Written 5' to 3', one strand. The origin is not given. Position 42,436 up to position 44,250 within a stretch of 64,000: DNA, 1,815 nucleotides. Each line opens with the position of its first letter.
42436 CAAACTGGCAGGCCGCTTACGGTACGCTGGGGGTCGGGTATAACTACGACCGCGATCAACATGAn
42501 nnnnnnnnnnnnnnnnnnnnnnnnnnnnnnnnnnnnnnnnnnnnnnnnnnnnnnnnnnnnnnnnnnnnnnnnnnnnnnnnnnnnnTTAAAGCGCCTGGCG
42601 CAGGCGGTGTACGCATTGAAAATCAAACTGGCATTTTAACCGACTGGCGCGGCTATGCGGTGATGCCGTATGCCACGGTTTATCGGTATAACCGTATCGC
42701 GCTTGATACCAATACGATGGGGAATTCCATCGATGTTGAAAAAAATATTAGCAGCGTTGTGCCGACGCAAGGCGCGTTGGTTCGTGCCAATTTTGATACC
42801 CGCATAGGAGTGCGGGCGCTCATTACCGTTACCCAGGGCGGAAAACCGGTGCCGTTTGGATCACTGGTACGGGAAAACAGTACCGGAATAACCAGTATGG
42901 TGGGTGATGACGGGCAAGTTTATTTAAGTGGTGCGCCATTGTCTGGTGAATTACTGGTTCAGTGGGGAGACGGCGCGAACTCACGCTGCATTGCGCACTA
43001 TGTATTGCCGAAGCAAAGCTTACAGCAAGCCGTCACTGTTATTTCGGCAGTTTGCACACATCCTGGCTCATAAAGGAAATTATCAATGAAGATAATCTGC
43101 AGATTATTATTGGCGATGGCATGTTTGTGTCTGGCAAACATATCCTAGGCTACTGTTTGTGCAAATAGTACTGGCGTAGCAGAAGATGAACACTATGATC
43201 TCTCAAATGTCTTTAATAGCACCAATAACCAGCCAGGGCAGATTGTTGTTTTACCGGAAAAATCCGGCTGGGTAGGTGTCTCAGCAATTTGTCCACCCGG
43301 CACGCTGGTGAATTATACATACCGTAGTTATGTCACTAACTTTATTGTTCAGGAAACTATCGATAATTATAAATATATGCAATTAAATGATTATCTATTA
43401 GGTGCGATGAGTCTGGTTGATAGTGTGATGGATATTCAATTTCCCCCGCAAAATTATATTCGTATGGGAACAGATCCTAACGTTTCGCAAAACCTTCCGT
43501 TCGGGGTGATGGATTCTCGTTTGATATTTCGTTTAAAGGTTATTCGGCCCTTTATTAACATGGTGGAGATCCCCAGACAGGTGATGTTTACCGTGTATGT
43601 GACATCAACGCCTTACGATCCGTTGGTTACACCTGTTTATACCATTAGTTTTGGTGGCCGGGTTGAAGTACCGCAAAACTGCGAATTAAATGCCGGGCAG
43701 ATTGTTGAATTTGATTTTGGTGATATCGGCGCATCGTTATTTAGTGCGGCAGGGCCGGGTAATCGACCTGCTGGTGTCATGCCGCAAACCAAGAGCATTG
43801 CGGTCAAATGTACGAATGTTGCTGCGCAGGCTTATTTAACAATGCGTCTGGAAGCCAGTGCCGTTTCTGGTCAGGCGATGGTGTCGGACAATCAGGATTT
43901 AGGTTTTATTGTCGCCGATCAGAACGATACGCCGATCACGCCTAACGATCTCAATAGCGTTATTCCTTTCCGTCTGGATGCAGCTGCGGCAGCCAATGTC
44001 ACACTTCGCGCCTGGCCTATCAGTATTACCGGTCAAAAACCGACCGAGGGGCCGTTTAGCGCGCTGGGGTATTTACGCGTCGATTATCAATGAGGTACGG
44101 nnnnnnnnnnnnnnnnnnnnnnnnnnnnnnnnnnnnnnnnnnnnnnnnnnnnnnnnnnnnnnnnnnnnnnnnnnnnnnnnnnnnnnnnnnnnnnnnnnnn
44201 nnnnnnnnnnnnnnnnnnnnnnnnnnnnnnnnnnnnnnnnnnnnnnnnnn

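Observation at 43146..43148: In-frame TAG at codon 21 of sfmH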

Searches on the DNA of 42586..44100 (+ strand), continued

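Call 16: get_annotated_region(hit=H34, flank=4000)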
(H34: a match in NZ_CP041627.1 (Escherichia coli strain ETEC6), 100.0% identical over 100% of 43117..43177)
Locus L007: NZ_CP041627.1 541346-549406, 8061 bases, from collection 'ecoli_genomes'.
description: Escherichia coli strain ETEC6 chromosome, complete genome
organism: Escherichia coli strain ETEC6 (NCBI taxid 562)
replicon: chromosome; assembly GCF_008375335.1
host: Homo sapiens; source: missing; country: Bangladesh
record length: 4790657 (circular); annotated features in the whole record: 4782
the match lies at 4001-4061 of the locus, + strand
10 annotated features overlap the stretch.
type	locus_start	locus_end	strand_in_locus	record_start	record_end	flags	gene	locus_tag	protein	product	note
CDS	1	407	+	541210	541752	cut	fimA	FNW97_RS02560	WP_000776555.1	type 1 fimbrial major subunit FimA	-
CDS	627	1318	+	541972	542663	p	fimC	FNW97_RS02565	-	type 1 fimbria chaperone FimC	frameshifted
CDS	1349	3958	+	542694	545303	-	sfmD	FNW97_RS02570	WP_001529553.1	fimbrial biogenesis usher protein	-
CDS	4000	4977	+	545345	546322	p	fimH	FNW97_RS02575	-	type 1 fimbria D-mannose specific adhesin FimH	internal stop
CDS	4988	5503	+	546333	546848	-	sfmF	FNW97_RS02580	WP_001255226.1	fimbria assembly protein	-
CDS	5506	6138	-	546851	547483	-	fimZ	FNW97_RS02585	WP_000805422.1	fimbria biosynthesis transcriptional regulator FimZ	-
tRNA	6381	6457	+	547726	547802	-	-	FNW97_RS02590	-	tRNA-Arg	-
CDS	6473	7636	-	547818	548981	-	intD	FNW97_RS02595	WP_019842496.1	integrase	-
CDS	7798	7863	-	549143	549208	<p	-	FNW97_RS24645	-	helix-turn-helix domain-containing protein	incomplete; partial in the middle of a contig; missing C-terminus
CDS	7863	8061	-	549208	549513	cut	yfdT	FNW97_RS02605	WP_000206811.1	protein YfdT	-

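Call 17: get_annotated_region(hit=H35, flank=4000)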
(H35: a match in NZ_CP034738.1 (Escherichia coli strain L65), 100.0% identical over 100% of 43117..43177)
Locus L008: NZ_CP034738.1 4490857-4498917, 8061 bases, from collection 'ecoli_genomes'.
description: Escherichia coli strain L65 chromosome, complete genome
organism: Escherichia coli strain L65 (NCBI taxid 562)
replicon: chromosome; assembly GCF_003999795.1
host: -; source: missing; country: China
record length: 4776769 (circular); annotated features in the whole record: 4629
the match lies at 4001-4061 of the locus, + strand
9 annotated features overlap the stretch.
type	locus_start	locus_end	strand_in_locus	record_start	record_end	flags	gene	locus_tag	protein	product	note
CDS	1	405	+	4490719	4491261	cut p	fimA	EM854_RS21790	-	type 1 fimbrial major subunit FimA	internal stop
CDS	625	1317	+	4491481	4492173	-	fimC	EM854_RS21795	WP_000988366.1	type 1 fimbria chaperone FimC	-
CDS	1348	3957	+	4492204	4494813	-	sfmD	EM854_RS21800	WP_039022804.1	fimbrial biogenesis usher protein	-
CDS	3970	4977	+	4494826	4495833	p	fimH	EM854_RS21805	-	type 1 fimbria D-mannose specific adhesin FimH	internal stop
CDS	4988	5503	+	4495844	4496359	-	sfmF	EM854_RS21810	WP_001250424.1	fimbria assembly protein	-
CDS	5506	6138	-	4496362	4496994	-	fimZ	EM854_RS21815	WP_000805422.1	fimbria biosynthesis transcriptional regulator FimZ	-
tRNA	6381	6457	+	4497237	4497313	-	-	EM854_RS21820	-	tRNA-Arg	-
CDS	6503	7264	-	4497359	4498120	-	envY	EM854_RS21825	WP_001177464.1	DNA-binding transcriptional regulator EnvY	-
CDS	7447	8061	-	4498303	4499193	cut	ybcH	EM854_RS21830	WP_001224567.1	DUF4434 family protein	-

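Call 18: get_annotated_region(hit=H36, flank=4000)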
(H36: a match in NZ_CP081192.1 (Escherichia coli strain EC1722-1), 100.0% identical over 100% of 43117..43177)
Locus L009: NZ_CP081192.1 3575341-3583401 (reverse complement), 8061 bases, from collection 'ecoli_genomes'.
description: Escherichia coli strain EC1722-1 chromosome unnamed1, complete sequence
organism: Escherichia coli strain EC1722-1 (NCBI taxid 562)
replicon: chromosome; assembly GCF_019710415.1
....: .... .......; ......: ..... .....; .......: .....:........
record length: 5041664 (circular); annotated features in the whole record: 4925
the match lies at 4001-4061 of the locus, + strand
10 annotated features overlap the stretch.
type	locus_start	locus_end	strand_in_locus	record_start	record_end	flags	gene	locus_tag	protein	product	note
CDS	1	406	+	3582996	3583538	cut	fimA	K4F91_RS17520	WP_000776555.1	type 1 fimbrial major subunit FimA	-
CDS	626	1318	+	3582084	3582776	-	fimC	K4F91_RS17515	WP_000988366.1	type 1 fimbria chaperone FimC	-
CDS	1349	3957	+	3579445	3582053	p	sfmD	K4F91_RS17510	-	fimbrial biogenesis usher protein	frameshifted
CDS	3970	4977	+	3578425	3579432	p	fimH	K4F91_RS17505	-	type 1 fimbria D-mannose specific adhesin FimH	internal stop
CDS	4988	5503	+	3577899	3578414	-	sfmF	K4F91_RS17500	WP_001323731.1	fimbria assembly protein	-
CDS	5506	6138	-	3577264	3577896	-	fimZ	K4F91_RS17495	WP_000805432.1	fimbria biosynthesis transcriptional regulator FimZ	-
tRNA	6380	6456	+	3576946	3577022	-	-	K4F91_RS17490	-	tRNA-Arg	-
CDS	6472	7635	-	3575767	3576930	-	intD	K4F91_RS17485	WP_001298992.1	integrase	-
CDS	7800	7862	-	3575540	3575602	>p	-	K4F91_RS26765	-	helix-turn-helix domain-containing protein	incomplete; partial in the middle of a contig; missing C-terminus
CDS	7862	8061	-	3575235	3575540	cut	yfdT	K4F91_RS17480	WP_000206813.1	protein YfdT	-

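Call 19: get_annotated_region(hit=H37, flank=4000)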
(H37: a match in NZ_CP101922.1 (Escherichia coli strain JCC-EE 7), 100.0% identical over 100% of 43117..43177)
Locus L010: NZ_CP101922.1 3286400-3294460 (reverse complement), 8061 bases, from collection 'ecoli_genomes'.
description: Escherichia coli strain JCC-EE 7 chromosome, complete genome
organism: Escherichia coli strain JCC-EE 7 (NCBI taxid 562)
replicon: chromosome; assembly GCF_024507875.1
host: -; source: missing; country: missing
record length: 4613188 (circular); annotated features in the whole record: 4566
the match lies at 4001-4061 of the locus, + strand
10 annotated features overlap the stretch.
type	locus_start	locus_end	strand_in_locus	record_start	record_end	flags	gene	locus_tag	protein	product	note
CDS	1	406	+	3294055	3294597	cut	fimA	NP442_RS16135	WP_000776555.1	type 1 fimbrial major subunit FimA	-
CDS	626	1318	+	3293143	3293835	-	fimC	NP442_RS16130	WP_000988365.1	type 1 fimbria chaperone FimC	-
CDS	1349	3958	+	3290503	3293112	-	sfmD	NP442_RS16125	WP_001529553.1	fimbrial biogenesis usher protein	-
CDS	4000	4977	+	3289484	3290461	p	fimH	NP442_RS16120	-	type 1 fimbria D-mannose specific adhesin FimH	internal stop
CDS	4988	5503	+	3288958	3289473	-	sfmF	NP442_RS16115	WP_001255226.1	fimbria assembly protein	-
CDS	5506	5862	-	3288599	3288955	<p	-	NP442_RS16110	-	LuxR C-terminal-related transcriptional regulator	incomplete; partial in the middle of a contig; missing N-terminus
CDS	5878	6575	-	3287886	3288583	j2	-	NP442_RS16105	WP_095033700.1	IS1-like element IS1B family transposase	programmed frameshift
CDS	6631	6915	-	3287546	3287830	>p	-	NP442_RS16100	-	response regulator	incomplete; partial in the middle of a contig; missing C-terminus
tRNA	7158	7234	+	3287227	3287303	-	-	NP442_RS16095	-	tRNA-Arg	-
CDS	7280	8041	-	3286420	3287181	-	envY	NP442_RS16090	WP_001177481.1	DNA-binding transcriptional regulator EnvY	-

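Call 20: get_annotated_region(hit=H38, flank=4000)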
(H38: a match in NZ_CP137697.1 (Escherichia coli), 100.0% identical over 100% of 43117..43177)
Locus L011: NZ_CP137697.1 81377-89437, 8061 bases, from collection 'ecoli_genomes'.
description: Escherichia coli isolate FELIX_MS533 plasmid pEcFELIX533.1, complete sequence
organism: Escherichia coli (NCBI taxid 562)
replicon: plasmid pEcFELIX533.1; assembly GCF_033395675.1
host: missing; source: -; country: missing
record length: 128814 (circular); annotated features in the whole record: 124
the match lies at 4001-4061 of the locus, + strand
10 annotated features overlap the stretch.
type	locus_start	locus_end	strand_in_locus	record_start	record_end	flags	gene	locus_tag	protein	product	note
CDS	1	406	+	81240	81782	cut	fimA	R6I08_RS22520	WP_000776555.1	type 1 fimbrial major subunit FimA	-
CDS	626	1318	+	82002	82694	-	fimC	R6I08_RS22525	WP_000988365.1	type 1 fimbria chaperone FimC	-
CDS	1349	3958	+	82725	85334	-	sfmD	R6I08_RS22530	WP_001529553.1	fimbrial biogenesis usher protein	-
CDS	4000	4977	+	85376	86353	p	fimH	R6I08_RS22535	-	type 1 fimbria D-mannose specific adhesin FimH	internal stop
CDS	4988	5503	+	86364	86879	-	sfmF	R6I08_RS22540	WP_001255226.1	fimbria assembly protein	-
CDS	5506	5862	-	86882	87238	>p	-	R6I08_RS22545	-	LuxR C-terminal-related transcriptional regulator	incomplete; partial in the middle of a contig; missing N-terminus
CDS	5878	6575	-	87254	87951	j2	-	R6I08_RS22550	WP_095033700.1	IS1-like element IS1B family transposase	programmed frameshift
CDS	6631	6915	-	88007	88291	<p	-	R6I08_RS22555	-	response regulator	incomplete; partial in the middle of a contig; missing C-terminus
tRNA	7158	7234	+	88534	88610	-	-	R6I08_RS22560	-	tRNA-Arg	-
CDS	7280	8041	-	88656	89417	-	envY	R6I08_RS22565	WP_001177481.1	DNA-binding transcriptional regulator EnvY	-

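Call 21: get_annotated_region(hit=H39, flank=4000)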
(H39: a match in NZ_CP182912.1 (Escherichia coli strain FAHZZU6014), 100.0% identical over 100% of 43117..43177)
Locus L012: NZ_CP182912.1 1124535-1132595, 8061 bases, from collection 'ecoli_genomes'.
description: Escherichia coli strain FAHZZU6014 chromosome, complete genome
organism: Escherichia coli strain FAHZZU6014 (NCBI taxid 562)
replicon: chromosome; assembly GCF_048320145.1
host: Homo sapiens; source: perianal swab; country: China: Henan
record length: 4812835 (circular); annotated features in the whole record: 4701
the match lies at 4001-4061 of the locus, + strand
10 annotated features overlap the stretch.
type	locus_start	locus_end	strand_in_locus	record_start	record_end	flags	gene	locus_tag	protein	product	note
CDS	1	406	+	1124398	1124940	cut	fimA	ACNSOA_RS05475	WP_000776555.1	type 1 fimbrial major subunit FimA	-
CDS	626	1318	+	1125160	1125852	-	fimC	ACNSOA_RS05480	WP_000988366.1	type 1 fimbria chaperone FimC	-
CDS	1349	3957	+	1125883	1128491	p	sfmD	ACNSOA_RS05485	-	fimbrial biogenesis usher protein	frameshifted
CDS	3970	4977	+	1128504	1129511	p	fimH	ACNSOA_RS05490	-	type 1 fimbria D-mannose specific adhesin FimH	internal stop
CDS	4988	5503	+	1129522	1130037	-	sfmF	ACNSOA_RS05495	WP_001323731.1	fimbria assembly protein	-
CDS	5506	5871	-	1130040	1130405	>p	-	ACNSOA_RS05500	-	LuxR C-terminal-related transcriptional regulator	incomplete; partial in the middle of a contig; missing N-terminus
CDS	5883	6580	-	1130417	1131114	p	-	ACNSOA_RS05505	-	IS1-like element IS1F family transposase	programmed frameshift; internal stop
CDS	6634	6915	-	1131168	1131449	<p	-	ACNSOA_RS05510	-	response regulator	incomplete; partial in the middle of a contig; missing C-terminus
tRNA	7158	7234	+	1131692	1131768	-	-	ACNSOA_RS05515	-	tRNA-Arg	-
CDS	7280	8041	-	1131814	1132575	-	envY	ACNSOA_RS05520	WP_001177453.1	DNA-binding transcriptional regulator EnvY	-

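Call 22: get_annotated_region(hit=H40, flank=4000)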
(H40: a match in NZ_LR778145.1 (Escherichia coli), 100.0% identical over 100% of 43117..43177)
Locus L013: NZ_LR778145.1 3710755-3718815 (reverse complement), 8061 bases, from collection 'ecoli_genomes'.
description: Escherichia coli isolate SC423 chromosome 1
organism: Escherichia coli (NCBI taxid 562)
replicon: chromosome; assembly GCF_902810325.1
host: -; source: sediment; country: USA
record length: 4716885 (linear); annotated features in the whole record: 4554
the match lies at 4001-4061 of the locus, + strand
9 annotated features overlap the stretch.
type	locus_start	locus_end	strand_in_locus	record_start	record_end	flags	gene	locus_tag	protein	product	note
CDS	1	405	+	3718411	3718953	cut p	fimA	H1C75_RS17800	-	type 1 fimbrial major subunit FimA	internal stop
CDS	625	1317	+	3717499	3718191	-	fimC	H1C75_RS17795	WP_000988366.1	type 1 fimbria chaperone FimC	-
CDS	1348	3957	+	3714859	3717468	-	sfmD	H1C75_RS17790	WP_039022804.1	fimbrial biogenesis usher protein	-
CDS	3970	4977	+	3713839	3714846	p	fimH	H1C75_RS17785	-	type 1 fimbria D-mannose specific adhesin FimH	internal stop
CDS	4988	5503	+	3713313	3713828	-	sfmF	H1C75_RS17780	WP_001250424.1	fimbria assembly protein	-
CDS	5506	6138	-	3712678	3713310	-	fimZ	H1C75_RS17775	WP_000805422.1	fimbria biosynthesis transcriptional regulator FimZ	-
tRNA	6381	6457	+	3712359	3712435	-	-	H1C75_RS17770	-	tRNA-Arg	-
CDS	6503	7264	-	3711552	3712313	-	envY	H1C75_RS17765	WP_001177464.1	DNA-binding transcriptional regulator EnvY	-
CDS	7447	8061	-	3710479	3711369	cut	ybcH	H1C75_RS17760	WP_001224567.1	DUF4434 family protein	-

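Call 23: get_annotated_region(hit=H41, flank=4000)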
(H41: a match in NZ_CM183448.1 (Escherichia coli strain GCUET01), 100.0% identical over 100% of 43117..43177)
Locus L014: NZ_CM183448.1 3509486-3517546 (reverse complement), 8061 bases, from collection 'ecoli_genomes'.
description: Escherichia coli strain GCUET01 chromosome, whole genome shotgun sequence
organism: Escherichia coli strain GCUET01 (NCBI taxid 562)
replicon: chromosome; assembly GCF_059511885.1
host: pig; source: swine feces; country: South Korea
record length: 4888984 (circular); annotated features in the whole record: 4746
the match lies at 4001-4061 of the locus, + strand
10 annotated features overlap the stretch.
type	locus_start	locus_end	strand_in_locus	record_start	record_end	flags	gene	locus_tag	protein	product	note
CDS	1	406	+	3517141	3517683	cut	fimA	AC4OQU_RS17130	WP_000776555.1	type 1 fimbrial major subunit FimA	-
CDS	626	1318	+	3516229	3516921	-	fimC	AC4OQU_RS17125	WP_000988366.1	type 1 fimbria chaperone FimC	-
CDS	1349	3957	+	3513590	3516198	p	sfmD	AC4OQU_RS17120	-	fimbrial biogenesis usher protein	frameshifted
CDS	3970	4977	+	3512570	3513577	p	fimH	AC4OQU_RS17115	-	type 1 fimbria D-mannose specific adhesin FimH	internal stop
CDS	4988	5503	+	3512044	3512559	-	sfmF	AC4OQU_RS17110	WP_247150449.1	fimbria assembly protein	-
CDS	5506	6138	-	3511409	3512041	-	fimZ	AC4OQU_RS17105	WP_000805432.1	fimbria biosynthesis transcriptional regulator FimZ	-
tRNA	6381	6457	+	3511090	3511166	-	-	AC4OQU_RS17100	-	tRNA-Arg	-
CDS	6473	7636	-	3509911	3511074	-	intD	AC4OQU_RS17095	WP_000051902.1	integrase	-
CDS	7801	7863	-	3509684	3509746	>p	-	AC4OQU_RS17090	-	helix-turn-helix domain-containing protein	incomplete; partial in the middle of a contig; missing C-terminus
CDS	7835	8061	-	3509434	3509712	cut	-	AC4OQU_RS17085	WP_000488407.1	DUF4222 domain-containing protein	-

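Call 25: search_dna_similar(query=L012:2531-5503:+, collection=ecoli_genomes, mode=near, max_rows=14)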
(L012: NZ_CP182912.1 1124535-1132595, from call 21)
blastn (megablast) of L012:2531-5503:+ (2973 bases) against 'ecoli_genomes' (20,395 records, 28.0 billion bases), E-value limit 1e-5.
Records with a match: 4207; places in all: 4214; records where one place covers at least 80% of the query: 4120.
Genomes with a match: 4207 of 5426; with a place that covers at least 80% of the query: 4120. Places per genome that has any: lowest 1, median 1, highest 2. On chromosomes: 4212 places; on plasmids: 2.
Best place of each record, by identity: >=99% 2386; 95-99% 1821.
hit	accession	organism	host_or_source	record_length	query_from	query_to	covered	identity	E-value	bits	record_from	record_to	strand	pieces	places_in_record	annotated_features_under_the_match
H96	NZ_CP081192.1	Escherichia coli strain EC1722-1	Homo sapiens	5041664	1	2973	100%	100.0%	0e+0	5491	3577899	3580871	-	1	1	sfmD: fimbrial biogenesis usher protein | fimH: type 1 fimbria D-mannose specific adhesin FimH | sfmF: fimbria assembly protein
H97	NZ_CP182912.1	Escherichia coli strain FAHZZU6014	Homo sapiens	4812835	1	2973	100%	100.0%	0e+0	5491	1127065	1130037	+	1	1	sfmD: fimbrial biogenesis usher protein | fimH: type 1 fimbria D-mannose specific adhesin FimH | sfmF: fimbria assembly protein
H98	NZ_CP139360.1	Escherichia coli strain EC147566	Homo sapiens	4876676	1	2973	100%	100.0%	0e+0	5503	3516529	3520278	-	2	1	fimbria/pilus outer membrane usher protein | fimH: type 1 fimbria D-mannose specific adhesin FimH | IS1-like element IS1A family transposase | sfmF: fimbria assembly protein | fimD: outer membrane usher protein FimD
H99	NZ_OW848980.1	Escherichia coli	Homo sapiens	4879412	1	2973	100%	100.0%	0e+0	5503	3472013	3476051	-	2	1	fimH: type 1 fimbria D-mannose specific adhesin FimH | IS5-like element IS903B family transposase | fimbria/pilus outer membrane usher protein | sfmF: fimbria assembly protein | fimD: outer membrane usher protein FimD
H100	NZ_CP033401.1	Escherichia coli strain WCHEC020031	Homo sapiens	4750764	1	2973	100%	100.0%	0e+0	5485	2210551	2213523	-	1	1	sfmD: fimbrial biogenesis usher protein | fimH: type 1 fimbria D-mannose specific adhesin FimH | sfmF: fimbria assembly protein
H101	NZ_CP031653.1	Escherichia coli strain UK_Dog_Liverpool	dog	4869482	1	2973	100%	100.0%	0e+0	5485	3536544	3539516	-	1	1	sfmD: fimbrial biogenesis usher protein | fimH: type 1 fimbria D-mannose specific adhesin FimH | sfmF: fimbria assembly protein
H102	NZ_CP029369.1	Escherichia coli strain WCHEC035148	Sewage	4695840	1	2973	100%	100.0%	0e+0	5485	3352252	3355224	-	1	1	sfmD: fimbrial biogenesis usher protein | fimH: type 1 fimbria D-mannose specific adhesin FimH | sfmF: fimbria assembly protein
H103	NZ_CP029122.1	Escherichia coli strain AR434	missing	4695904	1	2973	100%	100.0%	0e+0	5485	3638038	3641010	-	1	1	sfmD: fimbrial biogenesis usher protein | fimH: type 1 fimbria D-mannose specific adhesin FimH | sfmF: fimbria assembly protein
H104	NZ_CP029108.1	Escherichia coli strain AR437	missing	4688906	1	2973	100%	100.0%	0e+0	5485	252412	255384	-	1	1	sfmD: fimbrial biogenesis usher protein | fimH: type 1 fimbria D-mannose specific adhesin FimH | sfmF: fimbria assembly protein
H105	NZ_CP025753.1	Escherichia coli strain CV839-06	intestine membrane of a diarrheic piglet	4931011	1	2973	100%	100.0%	0e+0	5485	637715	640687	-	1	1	sfmD: fimbrial biogenesis usher protein | fimH: type 1 fimbria D-mannose specific adhesin FimH | sfmF: fimbria assembly protein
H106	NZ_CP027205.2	Escherichia coli strain WCHEC025943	Sewage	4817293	1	2973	100%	100.0%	0e+0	5485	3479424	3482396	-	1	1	sfmD: fimbrial biogenesis usher protein | fimH: type 1 fimbria D-mannose specific adhesin FimH | sfmF: fimbria assembly protein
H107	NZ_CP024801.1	Escherichia coli strain AMA1167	Homo sapiens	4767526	1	2973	100%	100.0%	0e+0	5485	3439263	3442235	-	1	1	sfmD: fimbrial biogenesis usher protein | fimH: type 1 fimbria D-mannose specific adhesin FimH | sfmF: fimbria assembly protein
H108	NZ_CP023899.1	Escherichia coli strain FDAARGOS_433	Homo sapiens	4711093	1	2973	100%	100.0%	0e+0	5485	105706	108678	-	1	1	sfmD: fimbrial biogenesis usher protein | fimH: type 1 fimbria D-mannose specific adhesin FimH | sfmF: fimbria assembly protein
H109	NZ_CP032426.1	Escherichia coli strain SCEC020001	Homo sapiens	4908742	1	2973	100%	100.0%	0e+0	5485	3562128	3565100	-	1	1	sfmD: fimbrial biogenesis usher protein | fimH: type 1 fimbria D-mannose specific adhesin FimH | sfmF: fimbria assembly protein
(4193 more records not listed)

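Call 26: search_dna_similar(query=L010:2531-5503:+, collection=ecoli_genomes, mode=near, max_rows=14)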
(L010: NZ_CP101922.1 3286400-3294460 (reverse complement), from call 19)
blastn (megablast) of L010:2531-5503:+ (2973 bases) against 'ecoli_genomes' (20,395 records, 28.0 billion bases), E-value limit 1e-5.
Records with a match: 4207; places in all: 4214; records where one place covers at least 80% of the query: 4120.
Genomes with a match: 4207 of 5426; with a place that covers at least 80% of the query: 4120. Places per genome that has any: lowest 1, median 1, highest 2. On chromosomes: 4212 places; on plasmids: 2.
Best place of each record, by identity: >=99% 1997; 95-99% 2210.
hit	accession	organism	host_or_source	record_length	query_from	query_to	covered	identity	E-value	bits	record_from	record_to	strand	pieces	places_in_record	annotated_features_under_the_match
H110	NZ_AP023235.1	Escherichia coli strain YJ6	Homo sapiens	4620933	1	2973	100%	100.0%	0e+0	5491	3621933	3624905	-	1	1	sfmD: fimbrial biogenesis usher protein | fimH: type 1 fimbria D-mannose specific adhesin FimH | sfmF: fimbria assembly protein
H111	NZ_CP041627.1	Escherichia coli strain ETEC6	Homo sapiens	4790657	1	2973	100%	100.0%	0e+0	5491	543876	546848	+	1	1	sfmD: fimbrial biogenesis usher protein | fimH: type 1 fimbria D-mannose specific adhesin FimH | sfmF: fimbria assembly protein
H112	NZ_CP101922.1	Escherichia coli strain JCC-EE 7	missing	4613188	1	2973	100%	100.0%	0e+0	5491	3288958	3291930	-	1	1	sfmD: fimbrial biogenesis usher protein | fimH: type 1 fimbria D-mannose specific adhesin FimH | sfmF: fimbria assembly protein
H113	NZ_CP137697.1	Escherichia coli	missing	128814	1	2973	100%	100.0%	0e+0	5491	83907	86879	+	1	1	sfmD: fimbrial biogenesis usher protein | fimH: type 1 fimbria D-mannose specific adhesin FimH | sfmF: fimbria assembly protein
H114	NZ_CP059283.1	Escherichia coli strain SY3626_hybrid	chicken meat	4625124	1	2973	100%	100.0%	0e+0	5502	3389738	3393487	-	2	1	sfmD: fimbrial biogenesis usher protein | fimH: type 1 fimbria D-mannose specific adhesin FimH | IS1-like element IS1B family transposase | sfmF: fimbria assembly protein | type 1 fimbria D-mannose specific adhesin FimH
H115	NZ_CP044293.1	Escherichia coli strain P276M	Healthy human (stool)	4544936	1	2973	100%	100.0%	0e+0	5485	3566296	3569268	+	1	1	sfmD: fimbrial biogenesis usher protein | fimH: type 1 fimbria D-mannose specific adhesin FimH | sfmF: fimbria assembly protein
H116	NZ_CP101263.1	Escherichia coli strain EC21Z-063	Homo sapiens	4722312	1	2973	100%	100.0%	0e+0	5485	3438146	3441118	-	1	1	sfmD: fimbrial biogenesis usher protein | fimH: type 1 fimbria D-mannose specific adhesin FimH | sfmF: fimbria assembly protein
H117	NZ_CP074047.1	Escherichia coli strain PD7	Pig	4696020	1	2973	100%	100.0%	0e+0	5485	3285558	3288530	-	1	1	sfmD: fimbrial biogenesis usher protein | fimH: type 1 fimbria D-mannose specific adhesin FimH | sfmF: fimbria assembly protein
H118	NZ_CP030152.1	Escherichia coli strain JSMCR1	chicken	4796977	1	2973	100%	100.0%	0e+0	5485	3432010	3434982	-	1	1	sfmD: fimbrial biogenesis usher protein | fimH: type 1 fimbria D-mannose specific adhesin FimH | sfmF: fimbria assembly protein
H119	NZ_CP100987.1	Escherichia coli strain ET210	Hoplobatrachus rugulosus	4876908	1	2973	100%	100.0%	0e+0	5485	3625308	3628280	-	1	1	sfmD: fimbrial biogenesis usher protein | fimH: type 1 fimbria D-mannose specific adhesin FimH | sfmF: fimbria assembly protein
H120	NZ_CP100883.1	Escherichia coli strain ET896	Hoplobatrachus rugulosus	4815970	1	2973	100%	100.0%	0e+0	5485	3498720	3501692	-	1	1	fimD: outer membrane usher protein FimD | fimH: type 1 fimbria D-mannose specific adhesin FimH | sfmF: fimbria assembly protein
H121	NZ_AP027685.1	Escherichia coli strain PSS-10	Homo sapiens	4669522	1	2973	100%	100.0%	0e+0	5485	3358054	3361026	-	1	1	sfmD: fimbrial biogenesis usher protein | fimH: type 1 fimbria D-mannose specific adhesin FimH | sfmF: fimbria assembly protein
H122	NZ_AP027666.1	Escherichia coli strain PSS-04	Homo sapiens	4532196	1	2973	100%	100.0%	0e+0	5485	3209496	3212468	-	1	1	sfmD: fimbrial biogenesis usher protein | fimH: type 1 fimbria D-mannose specific adhesin FimH | sfmF: fimbria assembly protein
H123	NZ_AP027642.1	Escherichia coli strain PSJ-32-1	Homo sapiens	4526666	1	2973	100%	100.0%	0e+0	5485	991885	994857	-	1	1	sfmD: fimbrial biogenesis usher protein | fimH: type 1 fimbria D-mannose specific adhesin FimH | sfmF: fimbria assembly protein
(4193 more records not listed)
